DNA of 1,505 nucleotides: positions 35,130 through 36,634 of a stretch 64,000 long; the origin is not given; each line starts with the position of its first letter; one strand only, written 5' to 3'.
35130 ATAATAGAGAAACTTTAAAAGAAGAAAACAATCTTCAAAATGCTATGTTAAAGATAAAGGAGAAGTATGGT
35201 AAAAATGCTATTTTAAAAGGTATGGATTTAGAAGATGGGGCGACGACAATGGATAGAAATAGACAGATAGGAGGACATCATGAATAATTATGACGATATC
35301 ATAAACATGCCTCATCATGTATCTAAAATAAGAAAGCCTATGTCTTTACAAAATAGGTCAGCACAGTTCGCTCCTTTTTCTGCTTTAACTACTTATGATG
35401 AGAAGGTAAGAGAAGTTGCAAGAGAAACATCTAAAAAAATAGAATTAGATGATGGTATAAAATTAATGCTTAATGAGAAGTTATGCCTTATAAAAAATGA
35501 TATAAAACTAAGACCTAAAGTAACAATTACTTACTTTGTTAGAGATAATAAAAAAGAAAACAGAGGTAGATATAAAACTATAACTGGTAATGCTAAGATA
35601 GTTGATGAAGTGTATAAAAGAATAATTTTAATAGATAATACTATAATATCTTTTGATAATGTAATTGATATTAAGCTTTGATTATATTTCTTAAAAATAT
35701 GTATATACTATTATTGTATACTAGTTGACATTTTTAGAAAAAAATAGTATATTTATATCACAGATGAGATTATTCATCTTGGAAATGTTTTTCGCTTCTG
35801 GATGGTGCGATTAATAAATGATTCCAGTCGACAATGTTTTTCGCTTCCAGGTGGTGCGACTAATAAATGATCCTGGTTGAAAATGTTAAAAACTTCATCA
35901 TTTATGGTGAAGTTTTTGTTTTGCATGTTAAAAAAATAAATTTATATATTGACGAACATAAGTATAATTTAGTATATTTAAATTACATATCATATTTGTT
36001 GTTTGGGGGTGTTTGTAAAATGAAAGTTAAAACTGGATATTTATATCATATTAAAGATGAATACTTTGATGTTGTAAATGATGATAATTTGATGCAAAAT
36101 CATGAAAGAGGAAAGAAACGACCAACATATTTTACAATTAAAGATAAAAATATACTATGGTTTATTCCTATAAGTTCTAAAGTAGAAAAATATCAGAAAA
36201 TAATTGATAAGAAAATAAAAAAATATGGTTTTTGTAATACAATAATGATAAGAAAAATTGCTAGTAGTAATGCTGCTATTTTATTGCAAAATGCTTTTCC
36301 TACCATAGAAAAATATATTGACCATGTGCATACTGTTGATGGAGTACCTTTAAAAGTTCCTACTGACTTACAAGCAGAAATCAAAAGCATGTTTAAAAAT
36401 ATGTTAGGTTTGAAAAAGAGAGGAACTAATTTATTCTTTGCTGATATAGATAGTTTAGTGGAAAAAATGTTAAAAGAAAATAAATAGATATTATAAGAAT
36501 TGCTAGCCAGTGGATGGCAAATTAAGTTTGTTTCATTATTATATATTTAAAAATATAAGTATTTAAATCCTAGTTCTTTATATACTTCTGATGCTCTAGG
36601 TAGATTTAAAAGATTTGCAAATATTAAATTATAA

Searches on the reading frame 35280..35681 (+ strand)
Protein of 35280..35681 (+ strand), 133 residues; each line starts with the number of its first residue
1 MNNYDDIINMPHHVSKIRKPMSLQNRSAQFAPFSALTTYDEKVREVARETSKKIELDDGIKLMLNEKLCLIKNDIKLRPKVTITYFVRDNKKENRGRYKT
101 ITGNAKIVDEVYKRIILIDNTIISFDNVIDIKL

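Call 6: search_protein_families(library=pfam, proteins=[window:35280-35681:+], max_evalue=0.01)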
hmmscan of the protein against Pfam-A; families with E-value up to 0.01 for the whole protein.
window:35280-35681:+ (133 aa): 0 families

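Call 9: search_protein_families(library=ncbifam, proteins=[window:35280-35681:+], max_evalue=1)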
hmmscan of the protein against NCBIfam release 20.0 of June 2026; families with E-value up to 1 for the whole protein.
window:35280-35681:+ (133 aa): 0 families

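Call 10: search_protein_families(library=padloc, proteins=[window:35280-35681:+], max_evalue=1)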
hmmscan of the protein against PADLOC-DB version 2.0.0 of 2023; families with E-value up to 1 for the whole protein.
window:35280-35681:+ (133 aa): 0 families

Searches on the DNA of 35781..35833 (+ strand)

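Call 58: build_rna_model(alignment_id=A1, structure=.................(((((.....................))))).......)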
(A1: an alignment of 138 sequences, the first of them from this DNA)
Model R1 built from alignment A1 (138 sequences, 55 columns); structure: as given.
model positions 53; base pairs 5; branch points 0; effective number of sequences 8.87; information 1.047 bits per position. Calibrated on 0.2 Mb of random sequence (short: E-values are rough).
structure used (alignment columns):
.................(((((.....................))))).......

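Call 59: search_with_rna_model(model_id=R1, source=window, filters=off, max_evalue=10)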
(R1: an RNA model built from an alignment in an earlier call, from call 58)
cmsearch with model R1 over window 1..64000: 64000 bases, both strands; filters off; matches with E-value up to 10: 39.
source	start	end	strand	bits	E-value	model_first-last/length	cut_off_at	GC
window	47782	47834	+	76.5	3e-19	1-53/53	no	0.45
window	35830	35882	+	76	4e-19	1-53/53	no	0.42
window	35781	35829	+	60.8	7.5e-15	1-53/53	no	0.39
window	47733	47781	+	57.7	5.9e-14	1-53/53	no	0.45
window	22185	22234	+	13.8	0.14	1-53/53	no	0.28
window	3860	3895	-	12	0.45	1-53/53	no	0.28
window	7464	7492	+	10.7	1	1-53/53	no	0.21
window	28921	28945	+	10.6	1.1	1-53/53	no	0.24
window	55577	55589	-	10.6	1.1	30-42/53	no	0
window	16881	16915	-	10.4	1.2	1-53/53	no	0.23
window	15108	15131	+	10.4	1.2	1-53/53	no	0.25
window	27769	27793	+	10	1.7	1-53/53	no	0.16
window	7502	7546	-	9.7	2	1-53/53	no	0.29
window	22064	22075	+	9.5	2.2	31-42/53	no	0.17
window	29687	29697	+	9.5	2.2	32-42/53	no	0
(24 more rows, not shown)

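Call 80: search_with_rna_model(model_id=R1, sources=[L010, L131, L132, L094, L128, L071, L031, L121], max_evalue=0.01)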
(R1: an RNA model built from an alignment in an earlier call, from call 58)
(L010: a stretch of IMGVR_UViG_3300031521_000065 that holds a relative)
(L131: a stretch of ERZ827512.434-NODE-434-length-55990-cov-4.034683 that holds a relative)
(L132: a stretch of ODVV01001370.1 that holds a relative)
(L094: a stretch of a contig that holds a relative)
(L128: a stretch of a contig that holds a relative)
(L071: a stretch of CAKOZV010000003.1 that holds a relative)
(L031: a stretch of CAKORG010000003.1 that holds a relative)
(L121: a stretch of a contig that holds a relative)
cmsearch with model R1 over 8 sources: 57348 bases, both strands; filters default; matches with E-value up to 0.01: 10.
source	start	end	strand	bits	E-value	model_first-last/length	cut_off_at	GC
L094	5723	5775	-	77.9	1e-19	1-53/53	no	0.45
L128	7482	7534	-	77.9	1e-19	1-53/53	no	0.45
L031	5726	5778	-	77.2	1.6e-19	1-53/53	no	0.45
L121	2916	2968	+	75.4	5.5e-19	1-53/53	no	0.43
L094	4870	4924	-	61.1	5.8e-15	1-53/53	no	0.47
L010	2749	2801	-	60.8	6.8e-15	1-53/53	no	0.42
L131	3813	3865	+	58.5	3.1e-14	1-53/53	no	0.42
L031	4770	4822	-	58.2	3.8e-14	1-53/53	no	0.45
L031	5016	5068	-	56.7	9.9e-14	1-53/53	no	0.47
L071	4452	4504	+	56.3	1.3e-13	1-53/53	no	0.34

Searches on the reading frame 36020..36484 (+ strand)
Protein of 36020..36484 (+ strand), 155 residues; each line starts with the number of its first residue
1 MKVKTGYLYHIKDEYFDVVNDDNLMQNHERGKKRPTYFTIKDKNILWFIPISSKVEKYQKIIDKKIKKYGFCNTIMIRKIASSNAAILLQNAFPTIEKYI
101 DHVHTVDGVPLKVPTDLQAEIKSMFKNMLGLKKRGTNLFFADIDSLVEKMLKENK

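Call 6: search_protein_families(library=pfam, proteins=[window:36020-36484:+], max_evalue=0.01)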
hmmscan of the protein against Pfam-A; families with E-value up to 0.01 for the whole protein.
seq(155 aa): 0 families

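Call 9: search_protein_families(library=ncbifam, proteins=[window:36020-36484:+], max_evalue=1)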
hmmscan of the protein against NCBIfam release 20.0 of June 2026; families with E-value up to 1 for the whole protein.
seq(155 aa): 4 families
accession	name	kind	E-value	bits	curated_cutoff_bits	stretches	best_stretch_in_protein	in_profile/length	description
NF047359.1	CptIN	equivalog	1.1e-47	161.6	90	1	6-150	1-150/150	type III toxin-antitoxin system CptIN family toxin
NF005509.0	PRK07121.1-2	subfamily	0.0043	15.7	630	1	8-65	343-397/527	FAD-binding protein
NF008619.0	PRK11598.1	equivalog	0.037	12.5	660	1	8-89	360-439/546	phosphoethanolamine transferase EptA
NF042964.1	phospholipD_antiphage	equivalog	0.087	11.1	1100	1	54-86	580-612/895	phospholipase D-like domain-containing anti-phage protein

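Call 10: search_protein_families(library=padloc, proteins=[window:36020-36484:+], max_evalue=1)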
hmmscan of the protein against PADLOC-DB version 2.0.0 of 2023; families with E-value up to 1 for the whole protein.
seq(155 aa): 0 families

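Call 11: search_solved_structures(query=window:36020-36484:+, max_evalue=10, show_alignments=2)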
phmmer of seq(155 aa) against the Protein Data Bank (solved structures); distinct sequences matched with E-value up to 10: 3.
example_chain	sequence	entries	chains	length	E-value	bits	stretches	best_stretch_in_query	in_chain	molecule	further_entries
4rmo_A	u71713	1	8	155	7.9e-21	77.9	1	5-139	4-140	CptN Toxin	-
6l3r_A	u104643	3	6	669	1.1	12.5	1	60-105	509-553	Ribonucleoside-diphosphate reductase large subunit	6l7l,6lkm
2wgh_A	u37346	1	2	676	1.2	12.5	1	60-105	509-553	RIBONUCLEOSIDE-DIPHOSPHATE REDUCTASE LARGE SUBUNIT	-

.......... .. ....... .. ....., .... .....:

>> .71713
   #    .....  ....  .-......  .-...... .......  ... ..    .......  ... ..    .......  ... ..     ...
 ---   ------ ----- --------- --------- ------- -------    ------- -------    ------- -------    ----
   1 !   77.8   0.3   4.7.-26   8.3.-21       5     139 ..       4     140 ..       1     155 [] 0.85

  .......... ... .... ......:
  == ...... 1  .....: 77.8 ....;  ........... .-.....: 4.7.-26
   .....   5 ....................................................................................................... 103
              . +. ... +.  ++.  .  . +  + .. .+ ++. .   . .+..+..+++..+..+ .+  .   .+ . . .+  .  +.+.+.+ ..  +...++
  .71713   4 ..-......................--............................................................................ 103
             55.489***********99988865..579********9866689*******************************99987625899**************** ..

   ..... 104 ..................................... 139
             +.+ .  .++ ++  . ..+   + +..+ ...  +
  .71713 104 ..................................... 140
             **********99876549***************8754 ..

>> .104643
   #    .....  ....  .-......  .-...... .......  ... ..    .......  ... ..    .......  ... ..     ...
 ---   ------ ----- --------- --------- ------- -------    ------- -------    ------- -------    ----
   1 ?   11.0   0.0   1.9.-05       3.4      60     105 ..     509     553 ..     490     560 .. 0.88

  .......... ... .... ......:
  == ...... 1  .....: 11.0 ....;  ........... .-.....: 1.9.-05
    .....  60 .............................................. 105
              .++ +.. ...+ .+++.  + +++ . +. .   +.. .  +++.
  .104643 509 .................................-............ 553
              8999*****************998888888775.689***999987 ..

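Call 12: find_homologous_proteins(query=window:36020-36484:+, max_evalue=0.00001)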
Query seq(155 aa) (155 aa): 2518 proteins with E <= 0.00001 among 2553 candidates; the best 120 are listed.
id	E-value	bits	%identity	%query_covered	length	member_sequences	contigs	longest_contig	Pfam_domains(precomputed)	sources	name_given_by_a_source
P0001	2.6e-95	334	97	100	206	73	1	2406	-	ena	-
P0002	3.5e-90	318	92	100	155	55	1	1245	-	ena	-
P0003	1.4e-88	312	92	100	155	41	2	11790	-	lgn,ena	-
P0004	2.0e-88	312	91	100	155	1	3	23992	-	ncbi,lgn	-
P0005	7.2e-88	310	90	100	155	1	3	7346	-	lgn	-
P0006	6.2e-86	304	86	100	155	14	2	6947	-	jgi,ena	-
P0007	6.6e-86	304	86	100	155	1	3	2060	-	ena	-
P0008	8.2e-86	303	86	100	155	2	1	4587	-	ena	-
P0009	1.1e-85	303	85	100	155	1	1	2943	-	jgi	-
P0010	1.2e-85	303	85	100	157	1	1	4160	-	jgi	-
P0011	1.6e-85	303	88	99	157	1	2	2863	-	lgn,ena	-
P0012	1.7e-85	302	88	99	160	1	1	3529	-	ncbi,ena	-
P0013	1.7e-85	302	88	99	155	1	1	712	-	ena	-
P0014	1.9e-85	302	88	99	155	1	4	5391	-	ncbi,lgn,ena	-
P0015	2.1e-85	302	85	100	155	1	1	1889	-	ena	-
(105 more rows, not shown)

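Call 22: find_related_loci(query=window:36020-36484:+, collection=viral_contigs, flank=2000)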
Query seq(155 aa) (155 aa) in viral_contigs; peptide patterns used: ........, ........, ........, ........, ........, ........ (x = any residue, [..] = any of these).
42 stretches matched a pattern; 5 encode a relative of the query (tblastn E <= 1e-3); 5 distinct loci.
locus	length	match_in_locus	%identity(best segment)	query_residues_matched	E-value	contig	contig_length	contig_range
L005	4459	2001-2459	71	1-153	6e-74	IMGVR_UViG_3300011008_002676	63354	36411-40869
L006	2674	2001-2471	45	1-155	3e-44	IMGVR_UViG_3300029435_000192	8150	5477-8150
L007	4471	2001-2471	45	1-155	3e-44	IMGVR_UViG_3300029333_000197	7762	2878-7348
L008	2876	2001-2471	45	1-155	3e-44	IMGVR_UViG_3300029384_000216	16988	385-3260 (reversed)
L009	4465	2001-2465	44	1-153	5e-39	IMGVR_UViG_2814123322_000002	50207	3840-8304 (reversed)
